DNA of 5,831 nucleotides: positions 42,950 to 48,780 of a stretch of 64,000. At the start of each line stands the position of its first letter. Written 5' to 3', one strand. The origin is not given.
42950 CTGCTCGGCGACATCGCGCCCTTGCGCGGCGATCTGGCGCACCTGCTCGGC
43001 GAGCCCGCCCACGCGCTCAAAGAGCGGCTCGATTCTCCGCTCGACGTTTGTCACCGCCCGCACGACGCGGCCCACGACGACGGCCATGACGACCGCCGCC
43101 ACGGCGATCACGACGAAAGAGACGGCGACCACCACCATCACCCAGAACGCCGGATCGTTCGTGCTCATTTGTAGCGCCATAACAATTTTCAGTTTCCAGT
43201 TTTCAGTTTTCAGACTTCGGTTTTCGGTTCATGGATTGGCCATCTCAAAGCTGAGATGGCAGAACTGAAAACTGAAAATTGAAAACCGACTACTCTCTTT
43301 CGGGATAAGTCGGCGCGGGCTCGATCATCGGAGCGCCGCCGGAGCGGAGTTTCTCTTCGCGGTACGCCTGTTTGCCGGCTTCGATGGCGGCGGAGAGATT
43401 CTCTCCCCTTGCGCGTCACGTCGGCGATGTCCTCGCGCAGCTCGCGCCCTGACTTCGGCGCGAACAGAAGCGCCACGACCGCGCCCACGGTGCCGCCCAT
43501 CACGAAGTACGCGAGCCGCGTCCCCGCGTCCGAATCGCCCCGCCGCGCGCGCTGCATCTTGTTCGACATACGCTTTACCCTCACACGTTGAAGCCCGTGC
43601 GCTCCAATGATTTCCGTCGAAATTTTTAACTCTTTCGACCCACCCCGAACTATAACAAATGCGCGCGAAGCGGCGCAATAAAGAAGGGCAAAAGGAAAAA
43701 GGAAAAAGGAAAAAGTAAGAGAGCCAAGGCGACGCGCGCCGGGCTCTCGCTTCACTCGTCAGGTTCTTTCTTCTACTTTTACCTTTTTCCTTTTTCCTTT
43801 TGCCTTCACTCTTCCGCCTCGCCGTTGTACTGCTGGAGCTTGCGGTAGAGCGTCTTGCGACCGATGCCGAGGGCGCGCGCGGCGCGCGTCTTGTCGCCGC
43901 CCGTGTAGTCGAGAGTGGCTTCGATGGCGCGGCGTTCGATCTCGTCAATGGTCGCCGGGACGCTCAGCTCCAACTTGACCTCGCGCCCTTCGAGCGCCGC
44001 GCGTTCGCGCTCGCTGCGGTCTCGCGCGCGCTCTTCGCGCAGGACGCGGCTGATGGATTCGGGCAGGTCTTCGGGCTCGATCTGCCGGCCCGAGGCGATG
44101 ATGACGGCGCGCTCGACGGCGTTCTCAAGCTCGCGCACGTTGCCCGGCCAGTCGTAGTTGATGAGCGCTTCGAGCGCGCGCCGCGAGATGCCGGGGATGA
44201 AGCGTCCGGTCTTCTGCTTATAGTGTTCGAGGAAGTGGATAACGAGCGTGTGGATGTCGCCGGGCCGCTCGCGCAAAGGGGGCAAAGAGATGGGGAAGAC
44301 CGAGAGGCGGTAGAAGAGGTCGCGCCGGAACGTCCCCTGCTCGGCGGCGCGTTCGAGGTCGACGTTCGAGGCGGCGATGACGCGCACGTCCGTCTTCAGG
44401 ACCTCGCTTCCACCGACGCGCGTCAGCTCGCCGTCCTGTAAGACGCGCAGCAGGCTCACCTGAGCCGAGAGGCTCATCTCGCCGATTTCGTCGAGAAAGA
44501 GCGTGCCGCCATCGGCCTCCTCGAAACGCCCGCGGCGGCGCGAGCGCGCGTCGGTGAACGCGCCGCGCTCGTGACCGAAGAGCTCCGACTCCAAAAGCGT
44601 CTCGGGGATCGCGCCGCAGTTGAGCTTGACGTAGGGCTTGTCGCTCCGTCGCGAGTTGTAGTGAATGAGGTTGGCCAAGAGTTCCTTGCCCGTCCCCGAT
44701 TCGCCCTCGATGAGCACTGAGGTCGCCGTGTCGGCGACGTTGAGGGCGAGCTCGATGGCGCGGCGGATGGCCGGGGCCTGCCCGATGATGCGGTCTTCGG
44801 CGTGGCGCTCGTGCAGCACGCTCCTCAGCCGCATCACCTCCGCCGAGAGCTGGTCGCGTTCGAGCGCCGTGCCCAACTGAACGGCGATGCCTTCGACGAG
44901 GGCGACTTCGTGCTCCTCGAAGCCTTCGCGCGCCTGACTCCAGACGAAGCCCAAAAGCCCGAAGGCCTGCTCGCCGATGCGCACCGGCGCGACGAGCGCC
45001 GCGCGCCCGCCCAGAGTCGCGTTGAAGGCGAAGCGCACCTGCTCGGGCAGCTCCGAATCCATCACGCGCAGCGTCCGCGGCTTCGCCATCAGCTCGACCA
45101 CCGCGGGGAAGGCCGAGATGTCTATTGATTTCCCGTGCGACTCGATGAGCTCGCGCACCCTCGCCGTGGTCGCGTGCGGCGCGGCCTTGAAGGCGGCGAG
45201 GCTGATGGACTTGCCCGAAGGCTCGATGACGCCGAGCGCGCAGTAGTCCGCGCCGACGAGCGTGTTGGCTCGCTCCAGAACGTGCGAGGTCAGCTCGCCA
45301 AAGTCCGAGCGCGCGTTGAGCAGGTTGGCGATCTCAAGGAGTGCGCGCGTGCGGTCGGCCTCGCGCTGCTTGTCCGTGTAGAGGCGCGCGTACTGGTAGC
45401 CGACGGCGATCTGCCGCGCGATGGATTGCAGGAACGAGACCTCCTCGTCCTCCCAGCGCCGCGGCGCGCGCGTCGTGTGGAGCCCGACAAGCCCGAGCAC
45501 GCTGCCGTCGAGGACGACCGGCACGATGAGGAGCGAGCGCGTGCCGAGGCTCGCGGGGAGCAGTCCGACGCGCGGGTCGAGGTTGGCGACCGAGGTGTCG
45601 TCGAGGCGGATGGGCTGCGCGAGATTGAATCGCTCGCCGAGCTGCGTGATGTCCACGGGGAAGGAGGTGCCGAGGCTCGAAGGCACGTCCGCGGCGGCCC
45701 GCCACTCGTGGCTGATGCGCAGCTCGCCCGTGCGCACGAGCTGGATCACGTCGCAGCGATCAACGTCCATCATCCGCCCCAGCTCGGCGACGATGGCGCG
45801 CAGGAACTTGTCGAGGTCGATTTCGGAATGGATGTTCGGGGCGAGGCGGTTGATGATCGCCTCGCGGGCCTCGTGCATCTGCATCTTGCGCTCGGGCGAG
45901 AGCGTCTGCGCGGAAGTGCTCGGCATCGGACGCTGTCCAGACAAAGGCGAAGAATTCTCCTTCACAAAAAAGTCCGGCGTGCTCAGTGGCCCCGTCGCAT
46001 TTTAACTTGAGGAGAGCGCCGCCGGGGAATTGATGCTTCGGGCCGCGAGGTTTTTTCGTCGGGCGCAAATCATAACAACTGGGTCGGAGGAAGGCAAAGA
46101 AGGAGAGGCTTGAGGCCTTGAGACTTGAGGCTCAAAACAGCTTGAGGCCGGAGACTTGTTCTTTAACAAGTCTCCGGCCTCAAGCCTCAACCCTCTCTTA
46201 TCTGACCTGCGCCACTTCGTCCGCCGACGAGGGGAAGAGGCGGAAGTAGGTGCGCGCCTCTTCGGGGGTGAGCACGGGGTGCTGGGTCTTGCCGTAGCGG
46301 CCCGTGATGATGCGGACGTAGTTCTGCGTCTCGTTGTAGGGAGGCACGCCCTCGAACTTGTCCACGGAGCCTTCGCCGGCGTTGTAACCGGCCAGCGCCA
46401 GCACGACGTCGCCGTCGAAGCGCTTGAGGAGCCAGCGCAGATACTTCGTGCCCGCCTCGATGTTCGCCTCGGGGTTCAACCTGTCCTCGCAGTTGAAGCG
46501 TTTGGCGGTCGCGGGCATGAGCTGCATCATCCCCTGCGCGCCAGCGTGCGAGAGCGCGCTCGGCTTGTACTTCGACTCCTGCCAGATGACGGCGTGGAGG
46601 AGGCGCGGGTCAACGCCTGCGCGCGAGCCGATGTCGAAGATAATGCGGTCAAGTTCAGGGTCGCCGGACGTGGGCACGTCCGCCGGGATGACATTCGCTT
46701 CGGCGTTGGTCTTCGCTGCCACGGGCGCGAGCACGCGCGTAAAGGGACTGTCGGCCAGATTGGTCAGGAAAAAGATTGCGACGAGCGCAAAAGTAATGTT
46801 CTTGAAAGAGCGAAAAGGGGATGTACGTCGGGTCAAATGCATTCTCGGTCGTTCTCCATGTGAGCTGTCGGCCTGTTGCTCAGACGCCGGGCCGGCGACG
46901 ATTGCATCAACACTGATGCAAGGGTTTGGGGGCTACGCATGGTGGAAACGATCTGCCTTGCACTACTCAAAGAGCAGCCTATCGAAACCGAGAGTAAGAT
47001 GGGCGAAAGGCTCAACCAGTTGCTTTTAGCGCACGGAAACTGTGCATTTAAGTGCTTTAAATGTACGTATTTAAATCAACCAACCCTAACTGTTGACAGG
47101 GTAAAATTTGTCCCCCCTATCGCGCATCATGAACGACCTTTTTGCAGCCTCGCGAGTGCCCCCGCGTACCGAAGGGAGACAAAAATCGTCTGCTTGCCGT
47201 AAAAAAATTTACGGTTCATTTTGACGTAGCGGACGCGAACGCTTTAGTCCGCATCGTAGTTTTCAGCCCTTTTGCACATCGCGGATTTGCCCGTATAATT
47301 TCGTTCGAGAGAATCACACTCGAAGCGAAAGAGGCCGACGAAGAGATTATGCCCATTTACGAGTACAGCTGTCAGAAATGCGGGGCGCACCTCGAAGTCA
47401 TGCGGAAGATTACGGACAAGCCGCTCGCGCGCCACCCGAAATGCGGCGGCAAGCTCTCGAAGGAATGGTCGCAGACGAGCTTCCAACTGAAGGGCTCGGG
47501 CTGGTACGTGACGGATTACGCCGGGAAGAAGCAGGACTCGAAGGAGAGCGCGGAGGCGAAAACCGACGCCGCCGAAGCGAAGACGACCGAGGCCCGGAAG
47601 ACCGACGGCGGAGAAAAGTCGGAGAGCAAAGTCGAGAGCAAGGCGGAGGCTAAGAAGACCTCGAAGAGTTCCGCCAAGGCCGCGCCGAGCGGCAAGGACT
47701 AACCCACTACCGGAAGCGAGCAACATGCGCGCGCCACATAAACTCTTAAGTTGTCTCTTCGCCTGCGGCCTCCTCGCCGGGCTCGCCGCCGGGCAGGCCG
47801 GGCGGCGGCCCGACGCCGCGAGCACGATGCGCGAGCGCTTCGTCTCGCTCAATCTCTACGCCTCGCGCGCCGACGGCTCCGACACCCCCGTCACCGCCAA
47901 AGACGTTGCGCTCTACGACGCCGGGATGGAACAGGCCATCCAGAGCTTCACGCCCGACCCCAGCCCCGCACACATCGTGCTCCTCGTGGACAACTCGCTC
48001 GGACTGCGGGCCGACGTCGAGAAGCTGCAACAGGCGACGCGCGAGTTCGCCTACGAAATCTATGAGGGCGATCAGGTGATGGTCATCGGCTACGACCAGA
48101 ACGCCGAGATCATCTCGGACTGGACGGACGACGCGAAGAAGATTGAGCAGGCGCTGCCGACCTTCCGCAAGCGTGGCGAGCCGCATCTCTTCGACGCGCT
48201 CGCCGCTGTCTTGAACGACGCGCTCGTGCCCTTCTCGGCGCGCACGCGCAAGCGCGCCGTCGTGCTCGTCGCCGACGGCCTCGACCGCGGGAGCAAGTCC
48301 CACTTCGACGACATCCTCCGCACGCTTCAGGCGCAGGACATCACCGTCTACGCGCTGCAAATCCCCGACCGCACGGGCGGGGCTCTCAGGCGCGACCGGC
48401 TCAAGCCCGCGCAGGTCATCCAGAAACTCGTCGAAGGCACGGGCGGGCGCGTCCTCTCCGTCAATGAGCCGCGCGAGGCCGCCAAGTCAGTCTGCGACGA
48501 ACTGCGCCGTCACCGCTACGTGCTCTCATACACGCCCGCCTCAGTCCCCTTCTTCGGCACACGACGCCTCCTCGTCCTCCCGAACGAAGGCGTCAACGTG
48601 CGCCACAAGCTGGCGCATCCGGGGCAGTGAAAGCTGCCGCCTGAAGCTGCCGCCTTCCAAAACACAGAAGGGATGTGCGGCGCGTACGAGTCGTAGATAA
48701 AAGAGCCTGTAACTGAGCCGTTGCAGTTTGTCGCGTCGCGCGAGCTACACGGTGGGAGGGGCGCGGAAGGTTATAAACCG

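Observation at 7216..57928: Family of intergenic hairpins whose arms are degenerate 7-nt tandem repeats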

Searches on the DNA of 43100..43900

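Call 40: search_rna_families(source=window, start=43100, end=43900, threshold=evalue, max_evalue=1)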
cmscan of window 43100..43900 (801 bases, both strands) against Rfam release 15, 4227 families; matches with E-value up to 1: 21.
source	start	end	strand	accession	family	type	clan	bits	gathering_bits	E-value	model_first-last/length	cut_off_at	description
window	43693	43798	+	RF03623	mir-1252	Gene; miRNA;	-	40.7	70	1.9e-05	1-65/65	no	mir-1252 microRNA precursor family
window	43686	43804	-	RF01013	mir-577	Gene; miRNA;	-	40.2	100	5.6e-06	1-86/86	no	mir-577 microRNA precursor family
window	43682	43808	-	RF03792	MIR6462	Gene; miRNA;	-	37.5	96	6.3e-05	1-119/119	no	MIR6462 microRNA precursor family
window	43694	43797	-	RF03623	mir-1252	Gene; miRNA;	-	37.2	70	0.00013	1-65/65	no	mir-1252 microRNA precursor family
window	43182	43289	-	RF03638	mir-1537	Gene; miRNA;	-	35.3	63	2.1e-05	1-61/61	no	mir-1537 microRNA precursor family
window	43685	43806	+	RF03629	mir-641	Gene; miRNA;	-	34.9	100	8.2e-05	1-98/98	no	mir-641 microRNA precursor family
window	43679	43814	+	RF00908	MIR529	Gene; miRNA;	-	32.3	75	2e-05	1-131/131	no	MIR529 microRNA precursor family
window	43682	43808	+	RF03792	MIR6462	Gene; miRNA;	-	31.2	96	0.002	1-119/119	no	MIR6462 microRNA precursor family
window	43186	43285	+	RF04099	MIR837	Gene; miRNA;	-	27.2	117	0.0041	1-122/122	no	MIR837 microRNA precursor family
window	43694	43797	-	RF03629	mir-641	Gene; miRNA;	-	27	100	0.0088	1-98/98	no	mir-641 microRNA precursor family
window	43691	43812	-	RF04148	MIR844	Gene; miRNA;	-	26.5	70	0.0033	1-114/114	no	MIR844 microRNA precursor family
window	43190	43288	-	RF04073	mir-727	Gene; miRNA;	-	23.6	104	0.052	1-91/91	no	mir-727 microRNA precursor family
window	43179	43298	-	RF01859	Phe_leader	Cis-reg; leader;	-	23.2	55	0.23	1-125/125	no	Phenylalanine leader peptide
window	43204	43288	+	RF04073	mir-727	Gene; miRNA;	-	23.1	104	0.071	1-91/91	no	mir-727 microRNA precursor family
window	43194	43284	+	RF00253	mir-101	Gene; miRNA;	-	22.4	60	0.019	1-75/75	no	mir-101 microRNA precursor family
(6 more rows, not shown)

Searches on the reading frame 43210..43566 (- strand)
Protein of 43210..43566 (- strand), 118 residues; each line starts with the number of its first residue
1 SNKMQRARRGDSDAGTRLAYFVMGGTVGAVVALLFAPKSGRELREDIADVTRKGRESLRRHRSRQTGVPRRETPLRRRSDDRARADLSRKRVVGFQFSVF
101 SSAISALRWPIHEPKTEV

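Call 74: search_protein_families(library=pfam, proteins=[window:43210-43566:-], max_evalue=0.0001)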
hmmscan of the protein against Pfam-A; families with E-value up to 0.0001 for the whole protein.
window:43210-43566:- (118 aa): 1 family
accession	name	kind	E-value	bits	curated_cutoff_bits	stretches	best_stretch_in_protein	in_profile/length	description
PF12732.12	YtxH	-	3.2e-13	50.4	37.5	1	20-58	3-41/71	YtxH-like protein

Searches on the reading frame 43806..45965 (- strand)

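Call 9: search_protein_families(library=pfam, proteins=[window:43806-45965:-])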
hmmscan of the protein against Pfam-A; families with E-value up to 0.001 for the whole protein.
window:43806-45965:- (719 aa): 10 families
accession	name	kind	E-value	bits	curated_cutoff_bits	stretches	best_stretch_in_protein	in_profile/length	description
PF00158.32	Sigma54_activat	-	8.6e-70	234.2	20.2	1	393-559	1-167/168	Sigma-54 interaction domain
PF01590.32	GAF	-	4.8e-30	105.3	22.4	2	50-188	1-131/133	GAF domain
PF25601.1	AAA_lid_14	-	8.8e-27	93.2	27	1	565-645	1-81/87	AAA+ ATPase lid domain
PF13185.12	GAF_2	-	4.2e-21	76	28.6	2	49-188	2-133/136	GAF domain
PF13492.12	GAF_3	-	3.7e-20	73.1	27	2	222-370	2-129/129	GAF domain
PF14532.12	Sigma54_activ_2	-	2e-18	67.4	25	1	396-564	3-138/138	Sigma-54 interaction domain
PF02954.25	HTH_8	-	6.1e-16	58.3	22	1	673-713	2-42/42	Bacterial regulatory protein, Fis family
PF07728.20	AAA_5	-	5e-09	36.7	22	1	417-535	2-123/139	AAA domain (dynein-related subfamily)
PF07724.20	AAA_2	-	2.5e-05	24.8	27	1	415-543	4-133/166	AAA domain (Cdc48 subfamily)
PF01078.27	Mg_chelatase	-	0.00081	19.3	20.3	0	476-534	97-157/207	Magnesium chelatase, subunit ChlI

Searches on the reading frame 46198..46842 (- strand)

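Call 74: search_protein_families(library=pfam, proteins=[window:46198-46842:-], max_evalue=0.0001)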
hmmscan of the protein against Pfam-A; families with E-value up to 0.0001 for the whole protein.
window:46198-46842:- (214 aa): 1 family
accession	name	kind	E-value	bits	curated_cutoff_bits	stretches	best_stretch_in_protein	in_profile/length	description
PF01464.25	SLT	-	8e-31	106.5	21.3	1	69-164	4-105/117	Transglycosylase SLT domain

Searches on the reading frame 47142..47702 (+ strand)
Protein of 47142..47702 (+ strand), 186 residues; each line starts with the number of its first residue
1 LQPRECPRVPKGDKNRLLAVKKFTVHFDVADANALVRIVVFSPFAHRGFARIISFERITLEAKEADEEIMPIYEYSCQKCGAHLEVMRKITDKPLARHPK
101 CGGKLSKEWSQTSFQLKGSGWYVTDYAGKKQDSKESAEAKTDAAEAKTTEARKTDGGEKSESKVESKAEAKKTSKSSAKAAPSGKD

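Call 74: search_protein_families(library=pfam, proteins=[window:47142-47702:+], max_evalue=0.0001)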
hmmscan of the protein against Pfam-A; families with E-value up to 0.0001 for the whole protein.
window:47142-47702:+ (186 aa): 1 family
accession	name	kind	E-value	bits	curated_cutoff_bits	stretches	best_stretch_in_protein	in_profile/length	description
PF09723.15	Zn_ribbon_8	-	8.4e-14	51.7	34.4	1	70-107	1-39/41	Zinc ribbon domain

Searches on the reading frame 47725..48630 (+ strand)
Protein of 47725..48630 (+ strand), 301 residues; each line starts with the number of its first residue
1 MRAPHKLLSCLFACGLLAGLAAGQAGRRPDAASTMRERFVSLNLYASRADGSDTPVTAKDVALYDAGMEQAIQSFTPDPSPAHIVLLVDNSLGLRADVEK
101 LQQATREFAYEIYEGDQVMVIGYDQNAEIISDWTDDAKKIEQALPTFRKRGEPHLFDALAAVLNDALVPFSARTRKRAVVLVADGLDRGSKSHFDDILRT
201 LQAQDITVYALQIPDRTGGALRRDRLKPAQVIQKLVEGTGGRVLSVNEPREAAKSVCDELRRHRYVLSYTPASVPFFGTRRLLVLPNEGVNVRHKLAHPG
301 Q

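Call 75: search_protein_families(library=pfam, proteins=[window:47725-48630:+], max_evalue=0.0001)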
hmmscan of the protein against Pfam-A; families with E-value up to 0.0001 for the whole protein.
window:47725-48630:+ (301 aa): 2 families
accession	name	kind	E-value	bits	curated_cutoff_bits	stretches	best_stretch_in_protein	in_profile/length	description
PF13519.12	VWA_2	-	8.1e-12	46.2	27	1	84-185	1-106/107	von Willebrand factor type A domain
PF00092.34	VWA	-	3.6e-09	37.5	23.8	1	84-218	2-140/174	von Willebrand factor type A domain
